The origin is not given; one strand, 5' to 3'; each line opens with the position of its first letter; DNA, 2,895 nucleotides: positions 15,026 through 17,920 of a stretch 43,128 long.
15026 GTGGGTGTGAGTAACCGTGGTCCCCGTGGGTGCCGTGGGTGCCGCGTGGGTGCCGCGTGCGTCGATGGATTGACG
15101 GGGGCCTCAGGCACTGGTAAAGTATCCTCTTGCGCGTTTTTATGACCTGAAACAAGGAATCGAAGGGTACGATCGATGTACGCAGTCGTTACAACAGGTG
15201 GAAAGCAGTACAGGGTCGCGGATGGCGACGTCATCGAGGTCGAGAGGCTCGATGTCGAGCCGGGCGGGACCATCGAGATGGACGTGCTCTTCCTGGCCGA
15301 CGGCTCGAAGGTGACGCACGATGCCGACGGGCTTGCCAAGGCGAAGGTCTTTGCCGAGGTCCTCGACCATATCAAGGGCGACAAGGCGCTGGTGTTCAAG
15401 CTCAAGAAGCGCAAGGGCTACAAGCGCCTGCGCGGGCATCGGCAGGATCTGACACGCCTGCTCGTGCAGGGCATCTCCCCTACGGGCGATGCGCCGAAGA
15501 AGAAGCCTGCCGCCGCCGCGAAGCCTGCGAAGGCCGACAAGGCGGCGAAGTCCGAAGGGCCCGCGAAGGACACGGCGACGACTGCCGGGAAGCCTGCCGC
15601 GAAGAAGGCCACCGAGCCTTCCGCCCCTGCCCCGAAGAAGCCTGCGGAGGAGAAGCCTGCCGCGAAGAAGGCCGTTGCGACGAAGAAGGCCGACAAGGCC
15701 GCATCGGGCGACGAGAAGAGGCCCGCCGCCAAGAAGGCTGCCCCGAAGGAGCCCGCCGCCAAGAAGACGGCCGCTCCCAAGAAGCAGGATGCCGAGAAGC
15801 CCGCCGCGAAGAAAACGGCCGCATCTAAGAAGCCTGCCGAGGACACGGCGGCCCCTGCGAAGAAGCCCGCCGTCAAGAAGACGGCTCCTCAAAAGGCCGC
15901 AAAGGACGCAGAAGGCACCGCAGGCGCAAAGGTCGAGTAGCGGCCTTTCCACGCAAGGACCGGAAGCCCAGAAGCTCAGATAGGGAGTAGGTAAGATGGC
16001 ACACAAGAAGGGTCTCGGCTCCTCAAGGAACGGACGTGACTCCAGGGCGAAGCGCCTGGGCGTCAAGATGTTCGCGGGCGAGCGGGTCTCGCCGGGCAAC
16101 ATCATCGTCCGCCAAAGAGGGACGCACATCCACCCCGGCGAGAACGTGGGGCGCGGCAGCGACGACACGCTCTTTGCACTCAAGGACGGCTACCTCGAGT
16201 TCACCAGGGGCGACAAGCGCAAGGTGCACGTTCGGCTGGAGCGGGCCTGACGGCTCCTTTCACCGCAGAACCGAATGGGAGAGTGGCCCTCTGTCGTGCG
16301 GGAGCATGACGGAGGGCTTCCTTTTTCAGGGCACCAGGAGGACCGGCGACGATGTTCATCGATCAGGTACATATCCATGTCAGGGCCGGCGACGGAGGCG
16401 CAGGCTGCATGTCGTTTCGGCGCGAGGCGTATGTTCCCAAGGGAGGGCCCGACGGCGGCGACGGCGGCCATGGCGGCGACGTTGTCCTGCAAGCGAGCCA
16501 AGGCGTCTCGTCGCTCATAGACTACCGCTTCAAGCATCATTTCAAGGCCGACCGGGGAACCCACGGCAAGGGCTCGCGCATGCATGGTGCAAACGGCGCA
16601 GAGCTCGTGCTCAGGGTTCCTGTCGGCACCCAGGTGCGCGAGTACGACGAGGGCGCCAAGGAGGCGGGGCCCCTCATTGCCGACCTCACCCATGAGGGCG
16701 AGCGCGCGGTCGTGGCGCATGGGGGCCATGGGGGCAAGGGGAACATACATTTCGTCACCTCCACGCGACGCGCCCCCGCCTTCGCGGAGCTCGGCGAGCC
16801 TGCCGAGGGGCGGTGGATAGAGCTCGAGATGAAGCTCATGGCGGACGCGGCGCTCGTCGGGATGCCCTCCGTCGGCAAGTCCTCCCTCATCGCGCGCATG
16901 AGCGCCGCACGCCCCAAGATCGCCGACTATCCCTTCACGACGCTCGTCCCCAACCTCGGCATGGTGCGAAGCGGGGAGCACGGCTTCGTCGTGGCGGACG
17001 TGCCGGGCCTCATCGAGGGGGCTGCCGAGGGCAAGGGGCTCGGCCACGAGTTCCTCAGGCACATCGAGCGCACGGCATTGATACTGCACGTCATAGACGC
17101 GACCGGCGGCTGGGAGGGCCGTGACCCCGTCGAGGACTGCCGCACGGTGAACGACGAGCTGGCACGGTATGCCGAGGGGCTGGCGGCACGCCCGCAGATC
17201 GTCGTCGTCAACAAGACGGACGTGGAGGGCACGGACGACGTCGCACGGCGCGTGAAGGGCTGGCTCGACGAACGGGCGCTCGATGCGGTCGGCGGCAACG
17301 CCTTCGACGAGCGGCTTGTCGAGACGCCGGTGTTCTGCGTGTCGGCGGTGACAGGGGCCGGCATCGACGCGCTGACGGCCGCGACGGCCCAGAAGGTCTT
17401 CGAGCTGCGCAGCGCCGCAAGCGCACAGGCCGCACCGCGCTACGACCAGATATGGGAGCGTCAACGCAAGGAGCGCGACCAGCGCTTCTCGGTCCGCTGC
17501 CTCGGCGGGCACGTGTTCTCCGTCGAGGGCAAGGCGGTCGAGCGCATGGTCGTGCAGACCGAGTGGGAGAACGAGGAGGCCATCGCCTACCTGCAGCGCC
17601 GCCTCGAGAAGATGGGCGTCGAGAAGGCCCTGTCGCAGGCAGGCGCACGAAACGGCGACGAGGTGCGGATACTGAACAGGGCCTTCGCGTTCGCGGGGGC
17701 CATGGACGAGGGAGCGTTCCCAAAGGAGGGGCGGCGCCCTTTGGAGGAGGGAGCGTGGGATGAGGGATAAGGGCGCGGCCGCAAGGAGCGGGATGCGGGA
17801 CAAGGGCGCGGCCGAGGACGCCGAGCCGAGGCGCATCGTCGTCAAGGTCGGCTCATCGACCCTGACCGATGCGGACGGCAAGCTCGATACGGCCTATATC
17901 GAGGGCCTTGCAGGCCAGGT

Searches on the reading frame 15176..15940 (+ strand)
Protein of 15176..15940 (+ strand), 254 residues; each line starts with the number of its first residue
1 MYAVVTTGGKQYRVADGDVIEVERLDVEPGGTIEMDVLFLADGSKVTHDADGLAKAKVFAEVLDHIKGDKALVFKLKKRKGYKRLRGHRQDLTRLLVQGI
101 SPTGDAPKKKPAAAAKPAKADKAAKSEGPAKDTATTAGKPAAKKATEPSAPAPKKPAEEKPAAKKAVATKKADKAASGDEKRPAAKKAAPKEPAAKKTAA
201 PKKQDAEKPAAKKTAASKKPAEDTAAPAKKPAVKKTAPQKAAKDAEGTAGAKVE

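Call 58: search_protein_families(library=pfam, max_evalue=0.001, proteins=[window:15176-15940:+])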
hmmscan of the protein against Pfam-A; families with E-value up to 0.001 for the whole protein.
window:15176-15940:+ (254 aa): 2 families
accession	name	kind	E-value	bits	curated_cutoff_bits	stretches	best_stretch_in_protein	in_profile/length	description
PF00829.26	Ribosomal_L21p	-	7.9e-32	109.9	27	1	1-100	1-99/99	Ribosomal prokaryotic L21 protein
PF07382.16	HC2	-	9.5e-05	23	40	1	109-242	11-146/194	Histone H1-like nucleoprotein HC2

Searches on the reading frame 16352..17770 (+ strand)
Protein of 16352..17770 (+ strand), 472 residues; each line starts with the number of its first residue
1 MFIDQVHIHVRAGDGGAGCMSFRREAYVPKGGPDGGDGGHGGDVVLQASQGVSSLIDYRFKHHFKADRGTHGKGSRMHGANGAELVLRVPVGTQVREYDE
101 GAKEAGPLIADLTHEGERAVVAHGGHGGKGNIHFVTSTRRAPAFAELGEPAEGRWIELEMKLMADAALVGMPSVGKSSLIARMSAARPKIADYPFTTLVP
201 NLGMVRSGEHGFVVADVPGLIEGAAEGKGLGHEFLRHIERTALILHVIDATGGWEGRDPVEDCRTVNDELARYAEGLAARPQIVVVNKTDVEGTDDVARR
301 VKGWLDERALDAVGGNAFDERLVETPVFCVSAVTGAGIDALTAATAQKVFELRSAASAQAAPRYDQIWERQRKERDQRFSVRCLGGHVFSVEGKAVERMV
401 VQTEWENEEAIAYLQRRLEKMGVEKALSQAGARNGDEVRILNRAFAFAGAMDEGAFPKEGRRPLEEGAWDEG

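Call 58: search_protein_families(library=pfam, max_evalue=0.001, proteins=[window:16352-17770:+])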
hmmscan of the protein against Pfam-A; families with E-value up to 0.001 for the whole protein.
window:16352-17770:+ (472 aa): 5 families
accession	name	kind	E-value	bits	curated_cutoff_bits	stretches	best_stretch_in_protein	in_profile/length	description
PF01018.28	GTP1_OBG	-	6.4e-59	198.4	27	1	3-162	1-155/155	GTP1/OBG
PF01926.29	MMR_HSR1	-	7.7e-25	87.6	21.9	1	166-288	2-113/113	50S ribosome-binding GTPase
PF09269.16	DUF1967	-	1.1e-21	77.1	27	1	386-447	9-70/70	Domain of unknown function (DUF1967)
PF02421.24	FeoB_N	-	1.5e-08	34.7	27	1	166-251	3-89/156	Ferrous iron transport protein B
PF03308.22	MeaB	-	0.00013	21.5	23.1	0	268-366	160-251/273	Methylmalonyl Co-A mutase-associated GTPase MeaB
